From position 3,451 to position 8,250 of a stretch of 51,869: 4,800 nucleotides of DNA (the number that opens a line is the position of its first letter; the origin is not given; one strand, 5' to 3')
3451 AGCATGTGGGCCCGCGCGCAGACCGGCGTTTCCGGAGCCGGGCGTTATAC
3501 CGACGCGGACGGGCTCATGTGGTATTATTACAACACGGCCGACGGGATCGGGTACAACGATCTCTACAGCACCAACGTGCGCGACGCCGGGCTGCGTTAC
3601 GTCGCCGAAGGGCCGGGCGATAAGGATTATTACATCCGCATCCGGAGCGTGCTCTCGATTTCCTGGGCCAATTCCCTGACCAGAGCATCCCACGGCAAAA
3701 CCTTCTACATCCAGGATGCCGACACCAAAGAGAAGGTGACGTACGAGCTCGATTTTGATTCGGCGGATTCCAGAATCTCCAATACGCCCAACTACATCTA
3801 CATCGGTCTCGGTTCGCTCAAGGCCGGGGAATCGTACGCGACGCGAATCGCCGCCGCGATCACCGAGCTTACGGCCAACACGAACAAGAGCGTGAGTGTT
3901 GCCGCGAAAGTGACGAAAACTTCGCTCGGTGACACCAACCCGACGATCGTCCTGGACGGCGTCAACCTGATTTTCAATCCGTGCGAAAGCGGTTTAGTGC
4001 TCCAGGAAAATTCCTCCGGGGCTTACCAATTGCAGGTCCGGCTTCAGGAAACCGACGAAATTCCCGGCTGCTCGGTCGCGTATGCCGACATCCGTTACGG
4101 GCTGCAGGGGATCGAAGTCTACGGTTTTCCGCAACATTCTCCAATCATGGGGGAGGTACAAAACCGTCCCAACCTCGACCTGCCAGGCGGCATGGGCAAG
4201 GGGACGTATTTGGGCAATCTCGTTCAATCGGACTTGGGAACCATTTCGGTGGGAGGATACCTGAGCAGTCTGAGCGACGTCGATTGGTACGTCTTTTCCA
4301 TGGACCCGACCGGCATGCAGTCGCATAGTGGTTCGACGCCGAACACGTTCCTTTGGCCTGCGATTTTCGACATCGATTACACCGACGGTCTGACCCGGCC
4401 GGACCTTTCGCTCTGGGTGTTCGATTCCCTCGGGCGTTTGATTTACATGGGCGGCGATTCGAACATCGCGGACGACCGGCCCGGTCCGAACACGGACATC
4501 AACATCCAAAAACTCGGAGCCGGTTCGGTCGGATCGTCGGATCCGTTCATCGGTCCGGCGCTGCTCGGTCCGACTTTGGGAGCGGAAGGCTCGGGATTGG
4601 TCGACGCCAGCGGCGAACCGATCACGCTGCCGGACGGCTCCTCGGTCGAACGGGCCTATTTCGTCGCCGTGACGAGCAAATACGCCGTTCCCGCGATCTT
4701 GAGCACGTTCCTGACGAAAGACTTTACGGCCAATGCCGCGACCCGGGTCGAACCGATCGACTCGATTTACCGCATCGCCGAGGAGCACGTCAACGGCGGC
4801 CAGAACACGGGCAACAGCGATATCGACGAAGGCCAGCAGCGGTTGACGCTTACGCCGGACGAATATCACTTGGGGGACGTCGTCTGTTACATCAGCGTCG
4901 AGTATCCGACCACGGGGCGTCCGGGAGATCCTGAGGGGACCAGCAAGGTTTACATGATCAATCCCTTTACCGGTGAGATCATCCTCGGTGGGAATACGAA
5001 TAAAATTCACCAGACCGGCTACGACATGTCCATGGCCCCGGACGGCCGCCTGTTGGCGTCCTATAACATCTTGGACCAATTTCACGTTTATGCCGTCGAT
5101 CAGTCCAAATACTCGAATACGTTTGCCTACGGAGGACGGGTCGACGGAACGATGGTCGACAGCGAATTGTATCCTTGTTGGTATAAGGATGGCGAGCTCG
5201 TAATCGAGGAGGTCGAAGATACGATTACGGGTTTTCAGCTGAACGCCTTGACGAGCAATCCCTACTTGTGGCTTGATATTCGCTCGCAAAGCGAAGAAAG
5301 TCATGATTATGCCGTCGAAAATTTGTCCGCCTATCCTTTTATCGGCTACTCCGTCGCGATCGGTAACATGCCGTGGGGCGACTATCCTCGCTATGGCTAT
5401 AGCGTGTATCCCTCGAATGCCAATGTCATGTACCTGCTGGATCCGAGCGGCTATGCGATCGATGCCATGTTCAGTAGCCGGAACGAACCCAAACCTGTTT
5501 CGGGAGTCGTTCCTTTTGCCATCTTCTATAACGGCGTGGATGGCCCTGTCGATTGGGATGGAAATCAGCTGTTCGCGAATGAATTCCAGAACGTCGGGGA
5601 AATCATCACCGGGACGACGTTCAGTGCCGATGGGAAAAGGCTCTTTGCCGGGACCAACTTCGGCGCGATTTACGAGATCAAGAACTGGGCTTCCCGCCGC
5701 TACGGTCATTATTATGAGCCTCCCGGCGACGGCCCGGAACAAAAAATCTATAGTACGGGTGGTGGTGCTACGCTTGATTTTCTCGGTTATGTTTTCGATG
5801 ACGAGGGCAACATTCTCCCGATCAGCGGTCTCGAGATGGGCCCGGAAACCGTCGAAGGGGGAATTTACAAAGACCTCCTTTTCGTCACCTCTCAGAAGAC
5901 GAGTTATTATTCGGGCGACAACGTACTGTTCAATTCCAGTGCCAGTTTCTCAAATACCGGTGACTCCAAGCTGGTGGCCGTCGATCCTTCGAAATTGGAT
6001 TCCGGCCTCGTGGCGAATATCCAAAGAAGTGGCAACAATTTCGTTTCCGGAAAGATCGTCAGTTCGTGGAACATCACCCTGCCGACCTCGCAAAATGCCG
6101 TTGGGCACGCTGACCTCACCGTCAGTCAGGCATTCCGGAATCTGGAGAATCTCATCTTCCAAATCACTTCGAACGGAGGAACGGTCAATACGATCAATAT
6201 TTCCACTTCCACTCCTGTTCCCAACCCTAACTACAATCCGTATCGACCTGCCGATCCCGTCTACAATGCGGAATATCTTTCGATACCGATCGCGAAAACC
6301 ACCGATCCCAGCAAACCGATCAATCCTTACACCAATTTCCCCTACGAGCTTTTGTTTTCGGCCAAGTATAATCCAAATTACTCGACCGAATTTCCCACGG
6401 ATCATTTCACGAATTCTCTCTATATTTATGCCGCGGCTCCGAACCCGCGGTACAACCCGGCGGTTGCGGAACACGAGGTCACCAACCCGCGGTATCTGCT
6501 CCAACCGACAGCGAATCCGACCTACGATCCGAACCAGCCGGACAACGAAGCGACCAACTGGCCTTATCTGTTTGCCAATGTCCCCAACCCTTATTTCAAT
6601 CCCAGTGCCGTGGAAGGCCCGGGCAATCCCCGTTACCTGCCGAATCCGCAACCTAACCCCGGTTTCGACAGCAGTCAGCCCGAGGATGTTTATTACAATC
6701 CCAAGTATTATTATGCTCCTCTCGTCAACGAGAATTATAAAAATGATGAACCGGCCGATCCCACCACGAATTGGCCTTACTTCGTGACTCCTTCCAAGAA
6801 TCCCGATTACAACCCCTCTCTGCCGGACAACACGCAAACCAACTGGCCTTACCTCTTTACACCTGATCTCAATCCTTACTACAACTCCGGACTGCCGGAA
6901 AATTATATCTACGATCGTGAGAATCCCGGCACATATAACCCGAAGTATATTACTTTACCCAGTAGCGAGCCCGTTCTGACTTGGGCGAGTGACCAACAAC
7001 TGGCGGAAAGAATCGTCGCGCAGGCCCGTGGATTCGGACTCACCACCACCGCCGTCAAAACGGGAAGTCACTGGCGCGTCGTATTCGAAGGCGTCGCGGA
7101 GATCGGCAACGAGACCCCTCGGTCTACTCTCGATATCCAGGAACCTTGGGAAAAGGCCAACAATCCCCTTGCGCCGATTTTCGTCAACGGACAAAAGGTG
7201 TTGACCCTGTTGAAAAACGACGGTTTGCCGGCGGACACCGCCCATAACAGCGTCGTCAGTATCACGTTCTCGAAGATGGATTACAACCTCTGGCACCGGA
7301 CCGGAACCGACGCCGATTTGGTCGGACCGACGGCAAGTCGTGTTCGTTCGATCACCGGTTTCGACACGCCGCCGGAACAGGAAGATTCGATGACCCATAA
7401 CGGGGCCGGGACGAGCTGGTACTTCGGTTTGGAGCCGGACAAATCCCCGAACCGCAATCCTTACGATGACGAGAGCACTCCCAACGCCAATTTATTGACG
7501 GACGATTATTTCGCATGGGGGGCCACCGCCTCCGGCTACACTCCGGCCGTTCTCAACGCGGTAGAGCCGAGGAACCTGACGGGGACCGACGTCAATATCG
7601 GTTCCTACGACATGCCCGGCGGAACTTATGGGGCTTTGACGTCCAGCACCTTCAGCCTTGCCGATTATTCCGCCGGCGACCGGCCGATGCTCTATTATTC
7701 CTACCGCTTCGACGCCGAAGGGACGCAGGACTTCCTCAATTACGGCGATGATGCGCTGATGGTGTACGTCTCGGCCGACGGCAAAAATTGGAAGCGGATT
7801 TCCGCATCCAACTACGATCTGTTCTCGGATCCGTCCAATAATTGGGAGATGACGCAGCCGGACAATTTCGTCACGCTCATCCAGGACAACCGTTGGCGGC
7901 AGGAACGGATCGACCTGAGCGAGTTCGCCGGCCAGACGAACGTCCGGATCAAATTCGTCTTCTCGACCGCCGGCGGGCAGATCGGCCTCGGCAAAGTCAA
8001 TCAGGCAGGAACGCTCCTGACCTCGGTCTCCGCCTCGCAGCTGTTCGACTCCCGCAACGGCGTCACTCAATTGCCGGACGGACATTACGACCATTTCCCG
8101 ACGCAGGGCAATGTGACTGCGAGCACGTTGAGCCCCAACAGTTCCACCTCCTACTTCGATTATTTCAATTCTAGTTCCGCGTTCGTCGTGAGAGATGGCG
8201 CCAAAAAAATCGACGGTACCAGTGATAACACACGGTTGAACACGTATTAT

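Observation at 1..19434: One uninterrupted ORF of >19.4 kb (>6,452 aa) still open at the window edge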

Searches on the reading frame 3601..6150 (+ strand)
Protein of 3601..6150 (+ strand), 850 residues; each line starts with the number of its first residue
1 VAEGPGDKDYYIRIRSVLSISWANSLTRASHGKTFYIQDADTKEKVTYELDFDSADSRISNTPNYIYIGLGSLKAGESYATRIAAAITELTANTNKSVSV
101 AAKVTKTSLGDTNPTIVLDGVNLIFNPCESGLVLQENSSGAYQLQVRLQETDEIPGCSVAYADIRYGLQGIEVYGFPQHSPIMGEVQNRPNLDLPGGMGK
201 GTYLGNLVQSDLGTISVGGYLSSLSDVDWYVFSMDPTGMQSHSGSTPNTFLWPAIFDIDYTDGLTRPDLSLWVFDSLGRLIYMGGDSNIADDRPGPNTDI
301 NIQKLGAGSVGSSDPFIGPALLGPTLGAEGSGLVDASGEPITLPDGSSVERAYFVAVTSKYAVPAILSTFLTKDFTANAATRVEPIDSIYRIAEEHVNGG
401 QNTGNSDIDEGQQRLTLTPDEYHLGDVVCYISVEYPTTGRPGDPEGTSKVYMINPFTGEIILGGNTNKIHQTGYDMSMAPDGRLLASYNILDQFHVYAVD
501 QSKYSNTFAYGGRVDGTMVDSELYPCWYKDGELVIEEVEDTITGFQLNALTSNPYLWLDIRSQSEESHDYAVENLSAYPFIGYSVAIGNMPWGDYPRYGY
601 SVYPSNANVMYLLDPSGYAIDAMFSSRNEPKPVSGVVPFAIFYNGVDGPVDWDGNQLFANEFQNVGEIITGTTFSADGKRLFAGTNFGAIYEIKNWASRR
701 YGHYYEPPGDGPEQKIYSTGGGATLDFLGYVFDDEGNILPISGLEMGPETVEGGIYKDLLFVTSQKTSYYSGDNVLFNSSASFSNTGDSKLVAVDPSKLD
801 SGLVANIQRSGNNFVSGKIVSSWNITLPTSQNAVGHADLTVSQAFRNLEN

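Call 49: search_protein_families(library=pfam, proteins=[window:3601-6150:+], max_evalue=1)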
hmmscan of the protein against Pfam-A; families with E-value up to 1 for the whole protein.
window:3601-6150:+ (850 aa): 1 family
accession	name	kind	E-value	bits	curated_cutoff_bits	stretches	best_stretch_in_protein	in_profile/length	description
PF07676.18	PD40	-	0.019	15.4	20.9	0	667-681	9-23/38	WD40-like Beta Propeller Repeat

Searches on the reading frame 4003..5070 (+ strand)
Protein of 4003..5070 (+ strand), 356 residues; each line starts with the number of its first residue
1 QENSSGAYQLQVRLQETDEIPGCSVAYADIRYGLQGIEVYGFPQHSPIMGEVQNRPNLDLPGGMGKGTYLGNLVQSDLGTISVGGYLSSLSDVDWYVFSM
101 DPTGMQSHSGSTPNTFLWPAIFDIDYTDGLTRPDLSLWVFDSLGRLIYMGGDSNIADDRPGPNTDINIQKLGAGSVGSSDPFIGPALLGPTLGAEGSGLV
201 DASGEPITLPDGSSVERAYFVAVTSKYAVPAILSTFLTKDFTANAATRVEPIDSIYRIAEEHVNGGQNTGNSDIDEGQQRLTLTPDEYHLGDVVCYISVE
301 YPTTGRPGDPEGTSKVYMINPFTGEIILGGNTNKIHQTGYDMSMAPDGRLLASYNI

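Call 42: search_solved_structures(query=A4, max_evalue=1)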
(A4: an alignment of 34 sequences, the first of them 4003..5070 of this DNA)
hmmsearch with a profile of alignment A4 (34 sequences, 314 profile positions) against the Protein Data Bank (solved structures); distinct sequences matched with E-value up to 1: 2.
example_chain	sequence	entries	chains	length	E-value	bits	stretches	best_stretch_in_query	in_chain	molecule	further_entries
4jgq_A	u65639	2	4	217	0.03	16.7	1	110-156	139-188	Sporulation kinase D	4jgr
4jgo_A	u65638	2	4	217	0.061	15.7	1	109-156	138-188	Sporulation kinase D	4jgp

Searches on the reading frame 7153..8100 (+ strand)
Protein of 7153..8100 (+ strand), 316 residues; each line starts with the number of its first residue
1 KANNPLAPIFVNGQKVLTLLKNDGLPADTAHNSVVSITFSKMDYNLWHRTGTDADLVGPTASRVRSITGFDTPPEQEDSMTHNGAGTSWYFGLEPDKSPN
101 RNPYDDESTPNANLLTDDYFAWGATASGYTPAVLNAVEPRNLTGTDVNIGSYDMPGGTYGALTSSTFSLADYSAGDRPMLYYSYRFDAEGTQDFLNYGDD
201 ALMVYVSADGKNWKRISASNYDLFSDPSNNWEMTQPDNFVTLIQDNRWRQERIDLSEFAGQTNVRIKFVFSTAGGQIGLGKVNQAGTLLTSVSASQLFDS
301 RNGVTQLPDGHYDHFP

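Call 43: search_solved_structures(query=A5, max_evalue=1)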
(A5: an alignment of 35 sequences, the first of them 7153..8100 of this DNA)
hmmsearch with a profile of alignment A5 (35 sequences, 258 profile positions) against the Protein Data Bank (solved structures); distinct sequences matched with E-value up to 1: 0.
